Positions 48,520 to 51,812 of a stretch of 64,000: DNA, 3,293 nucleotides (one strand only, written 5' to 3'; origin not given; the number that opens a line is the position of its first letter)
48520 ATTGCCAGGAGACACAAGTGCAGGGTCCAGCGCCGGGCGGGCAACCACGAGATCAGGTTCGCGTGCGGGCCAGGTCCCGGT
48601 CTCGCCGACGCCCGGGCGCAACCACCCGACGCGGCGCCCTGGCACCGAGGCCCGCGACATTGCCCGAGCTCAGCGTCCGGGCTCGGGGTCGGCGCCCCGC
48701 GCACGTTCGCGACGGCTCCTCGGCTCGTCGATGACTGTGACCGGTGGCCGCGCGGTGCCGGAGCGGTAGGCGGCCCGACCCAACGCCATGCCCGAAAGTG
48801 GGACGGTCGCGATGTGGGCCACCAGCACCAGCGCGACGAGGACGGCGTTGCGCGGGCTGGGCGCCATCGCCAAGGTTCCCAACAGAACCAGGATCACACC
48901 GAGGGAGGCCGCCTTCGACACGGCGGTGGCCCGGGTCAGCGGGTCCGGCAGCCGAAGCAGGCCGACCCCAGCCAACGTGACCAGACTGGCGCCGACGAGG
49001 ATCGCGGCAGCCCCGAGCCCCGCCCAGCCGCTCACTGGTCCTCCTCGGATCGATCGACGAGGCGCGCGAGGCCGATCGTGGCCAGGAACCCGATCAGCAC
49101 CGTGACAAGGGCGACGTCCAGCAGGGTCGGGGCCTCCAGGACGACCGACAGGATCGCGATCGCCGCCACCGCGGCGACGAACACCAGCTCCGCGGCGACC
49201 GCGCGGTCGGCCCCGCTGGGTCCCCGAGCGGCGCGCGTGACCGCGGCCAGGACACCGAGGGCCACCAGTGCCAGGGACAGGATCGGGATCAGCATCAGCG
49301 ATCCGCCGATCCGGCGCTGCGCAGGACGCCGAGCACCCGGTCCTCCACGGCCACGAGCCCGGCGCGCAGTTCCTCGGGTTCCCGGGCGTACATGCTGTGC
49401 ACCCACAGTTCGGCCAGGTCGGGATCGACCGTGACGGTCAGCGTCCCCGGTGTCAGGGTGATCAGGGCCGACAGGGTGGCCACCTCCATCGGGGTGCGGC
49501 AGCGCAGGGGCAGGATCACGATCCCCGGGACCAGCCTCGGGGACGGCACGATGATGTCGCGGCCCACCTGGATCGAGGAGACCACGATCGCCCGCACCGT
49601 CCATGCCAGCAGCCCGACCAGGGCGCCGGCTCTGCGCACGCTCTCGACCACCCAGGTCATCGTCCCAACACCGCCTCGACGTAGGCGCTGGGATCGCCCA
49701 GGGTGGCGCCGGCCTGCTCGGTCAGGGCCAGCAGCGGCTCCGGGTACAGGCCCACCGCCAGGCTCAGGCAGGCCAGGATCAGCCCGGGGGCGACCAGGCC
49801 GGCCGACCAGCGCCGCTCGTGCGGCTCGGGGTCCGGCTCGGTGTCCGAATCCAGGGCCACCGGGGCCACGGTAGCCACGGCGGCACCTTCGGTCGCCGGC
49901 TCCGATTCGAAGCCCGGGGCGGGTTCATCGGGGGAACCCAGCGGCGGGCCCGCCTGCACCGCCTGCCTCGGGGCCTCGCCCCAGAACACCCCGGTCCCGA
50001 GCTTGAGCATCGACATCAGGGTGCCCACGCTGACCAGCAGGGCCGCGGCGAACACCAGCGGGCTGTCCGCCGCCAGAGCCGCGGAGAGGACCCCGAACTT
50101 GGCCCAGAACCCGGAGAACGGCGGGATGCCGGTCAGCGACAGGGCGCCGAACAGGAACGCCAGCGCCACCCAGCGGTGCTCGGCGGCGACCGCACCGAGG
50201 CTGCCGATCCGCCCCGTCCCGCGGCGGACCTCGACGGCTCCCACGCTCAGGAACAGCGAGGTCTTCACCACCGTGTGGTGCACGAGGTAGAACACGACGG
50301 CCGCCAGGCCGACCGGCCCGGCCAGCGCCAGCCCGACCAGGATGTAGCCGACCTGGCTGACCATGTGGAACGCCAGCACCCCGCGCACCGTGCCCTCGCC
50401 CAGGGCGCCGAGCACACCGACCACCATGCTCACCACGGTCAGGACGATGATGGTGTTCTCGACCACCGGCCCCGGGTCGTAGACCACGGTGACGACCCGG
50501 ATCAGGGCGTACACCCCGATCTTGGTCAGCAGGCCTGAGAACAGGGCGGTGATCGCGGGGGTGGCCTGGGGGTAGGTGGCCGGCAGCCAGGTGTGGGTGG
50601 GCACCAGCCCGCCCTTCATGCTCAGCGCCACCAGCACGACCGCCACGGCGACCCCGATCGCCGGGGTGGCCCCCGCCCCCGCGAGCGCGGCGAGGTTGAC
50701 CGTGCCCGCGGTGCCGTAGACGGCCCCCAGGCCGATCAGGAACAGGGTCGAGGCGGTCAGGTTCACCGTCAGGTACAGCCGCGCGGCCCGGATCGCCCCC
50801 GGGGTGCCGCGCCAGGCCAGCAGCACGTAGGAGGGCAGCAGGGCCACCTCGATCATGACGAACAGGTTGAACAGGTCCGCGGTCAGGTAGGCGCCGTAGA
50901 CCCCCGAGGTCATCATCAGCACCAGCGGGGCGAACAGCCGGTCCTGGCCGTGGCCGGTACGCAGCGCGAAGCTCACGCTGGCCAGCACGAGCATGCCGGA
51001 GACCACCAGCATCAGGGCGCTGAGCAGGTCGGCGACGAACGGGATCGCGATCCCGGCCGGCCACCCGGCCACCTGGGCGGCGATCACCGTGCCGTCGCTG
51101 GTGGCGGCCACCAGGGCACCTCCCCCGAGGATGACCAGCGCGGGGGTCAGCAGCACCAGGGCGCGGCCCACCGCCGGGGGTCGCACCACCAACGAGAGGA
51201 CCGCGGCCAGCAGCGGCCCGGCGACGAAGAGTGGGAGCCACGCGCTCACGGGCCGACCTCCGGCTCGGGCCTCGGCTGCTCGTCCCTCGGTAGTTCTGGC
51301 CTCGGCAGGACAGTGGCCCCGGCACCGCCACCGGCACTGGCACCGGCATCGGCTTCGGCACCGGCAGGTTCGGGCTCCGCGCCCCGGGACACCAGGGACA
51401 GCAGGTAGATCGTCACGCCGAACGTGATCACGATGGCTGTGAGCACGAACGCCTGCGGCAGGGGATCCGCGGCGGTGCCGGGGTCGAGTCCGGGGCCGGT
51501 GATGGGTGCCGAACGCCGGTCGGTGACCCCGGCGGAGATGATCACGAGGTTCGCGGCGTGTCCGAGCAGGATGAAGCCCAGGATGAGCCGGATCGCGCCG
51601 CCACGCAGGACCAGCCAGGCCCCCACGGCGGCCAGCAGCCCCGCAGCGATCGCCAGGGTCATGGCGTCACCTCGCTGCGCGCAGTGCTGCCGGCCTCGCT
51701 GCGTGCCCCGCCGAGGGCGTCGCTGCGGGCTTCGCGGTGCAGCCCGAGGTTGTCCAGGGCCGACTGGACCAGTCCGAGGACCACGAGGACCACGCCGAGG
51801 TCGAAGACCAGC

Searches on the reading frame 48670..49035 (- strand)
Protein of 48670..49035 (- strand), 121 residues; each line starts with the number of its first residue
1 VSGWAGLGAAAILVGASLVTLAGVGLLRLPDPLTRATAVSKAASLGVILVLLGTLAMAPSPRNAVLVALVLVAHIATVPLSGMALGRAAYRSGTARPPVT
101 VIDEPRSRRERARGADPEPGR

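Call 24: search_protein_families(library=pfam, proteins=[window:48670-49035:-], max_evalue=0.001)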
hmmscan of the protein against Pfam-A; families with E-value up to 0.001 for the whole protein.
window:48670-49035:- (121 aa): 1 family
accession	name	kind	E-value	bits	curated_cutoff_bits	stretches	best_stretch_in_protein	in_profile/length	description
PF03334.19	PhaG_MnhG_YufB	-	3.7e-16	59.6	23.4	1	12-90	2-80/80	Na+/H+ antiporter subunit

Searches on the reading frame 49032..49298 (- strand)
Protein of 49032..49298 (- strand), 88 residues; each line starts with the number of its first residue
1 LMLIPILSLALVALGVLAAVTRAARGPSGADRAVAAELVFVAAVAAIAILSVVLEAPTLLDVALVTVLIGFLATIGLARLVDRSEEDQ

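Call 58: search_protein_families(library=ncbifam, proteins=[window:49032-49298:-], max_evalue=0.001)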
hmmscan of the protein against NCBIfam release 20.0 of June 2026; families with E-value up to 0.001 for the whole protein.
window:49032-49298:- (88 aa): 14 families
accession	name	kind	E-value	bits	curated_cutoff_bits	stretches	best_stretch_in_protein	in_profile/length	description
NF009243.0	PRK12599.1-2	equivalog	1.5e-15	57.7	95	1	6-87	9-90/91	putative monovalent cation/H+ antiporter subunit F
NF009248.0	PRK12600.1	equivalog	1.6e-12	47.5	97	1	4-84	5-85/94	Na(+)/H(+) antiporter subunit F1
NF004812.0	PRK06161.1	equivalog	1.9e-11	44.3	93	1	6-85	10-89/92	K+/H+ antiporter subunit F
NF009246.0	PRK12599.1-5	equivalog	3.3e-10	40.5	92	1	6-81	4-79/83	putative monovalent cation/H+ antiporter subunit F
NF009242.0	PRK12599.1-1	equivalog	7.2e-10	39.1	89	1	6-81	6-81/86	putative monovalent cation/H+ antiporter subunit F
NF009300.0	PRK12657.1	equivalog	4.9e-09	36.4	103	1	5-83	10-88/100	putative monovalent cation/H+ antiporter subunit F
NF009244.0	PRK12599.1-3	equivalog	6e-09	36.3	90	1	11-80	15-84/92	putative monovalent cation/H+ antiporter subunit F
NF006243.0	PRK08381.1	equivalog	1.8e-08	34.7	79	1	11-84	14-86/89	putative monovalent cation/H+ antiporter subunit F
NF009247.0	PRK12599.1-6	equivalog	3.5e-08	33.8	100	1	7-83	9-85/89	putative monovalent cation/H+ antiporter subunit F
NF009245.0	PRK12599.1-4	equivalog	4.1e-08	33.5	114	1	6-81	12-87/121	cation:proton antiporter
NF009250.0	PRK12604.1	equivalog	1.4e-07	31.9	100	1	8-81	7-80/84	putative monovalent cation/H+ antiporter subunit F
NF009255.0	PRK12612.1-3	equivalog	4e-06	27.4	112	1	3-83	9-89/92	putative monovalent cation/H+ antiporter subunit F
NF009249.0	PRK12603.1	equivalog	5.8e-05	23.4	81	1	18-80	16-79/90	putative monovalent cation/H+ antiporter subunit F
NF009256.0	PRK12612.1-4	equivalog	0.00016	22.2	136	1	6-83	9-87/90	putative monovalent cation/H+ antiporter subunit F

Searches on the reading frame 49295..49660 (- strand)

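Call 24: search_protein_families(library=pfam, proteins=[window:49295-49660:-], max_evalue=0.001)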
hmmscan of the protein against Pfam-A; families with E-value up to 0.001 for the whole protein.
window:49295-49660:- (121 aa): 1 family
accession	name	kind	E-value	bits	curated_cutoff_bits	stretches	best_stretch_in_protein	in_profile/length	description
PF01899.21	MNHE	-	2.2e-23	83.1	27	1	7-109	39-142/145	Na+/H+ ion antiporter subunit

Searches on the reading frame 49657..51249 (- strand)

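Call 24: search_protein_families(library=pfam, proteins=[window:49657-51249:-], max_evalue=0.001)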
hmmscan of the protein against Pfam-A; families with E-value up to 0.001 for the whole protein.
window:49657-51249:- (530 aa): 1 family
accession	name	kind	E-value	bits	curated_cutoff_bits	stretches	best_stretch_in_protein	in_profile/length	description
PF00361.26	Proton_antipo_M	-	2.3e-48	165.3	21.5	1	125-405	3-289/294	NADH:quinone oxidoreductase/Mrp antiporter, TM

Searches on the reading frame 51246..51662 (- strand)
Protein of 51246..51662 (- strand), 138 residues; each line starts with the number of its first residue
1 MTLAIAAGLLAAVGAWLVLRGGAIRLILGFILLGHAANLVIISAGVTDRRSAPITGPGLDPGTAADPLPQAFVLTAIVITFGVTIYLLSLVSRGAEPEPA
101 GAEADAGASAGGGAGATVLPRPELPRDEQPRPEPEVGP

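Call 24: search_protein_families(library=pfam, proteins=[window:51246-51662:-], max_evalue=0.001)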
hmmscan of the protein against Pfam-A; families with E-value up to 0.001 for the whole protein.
window:51246-51662:- (138 aa): 1 family
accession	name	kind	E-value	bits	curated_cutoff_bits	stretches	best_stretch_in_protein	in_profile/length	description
PF00420.29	Oxidored_q2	-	4.1e-15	55.8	26.1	1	4-93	3-77/95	NADH-ubiquinone/plastoquinone oxidoreductase chain 4L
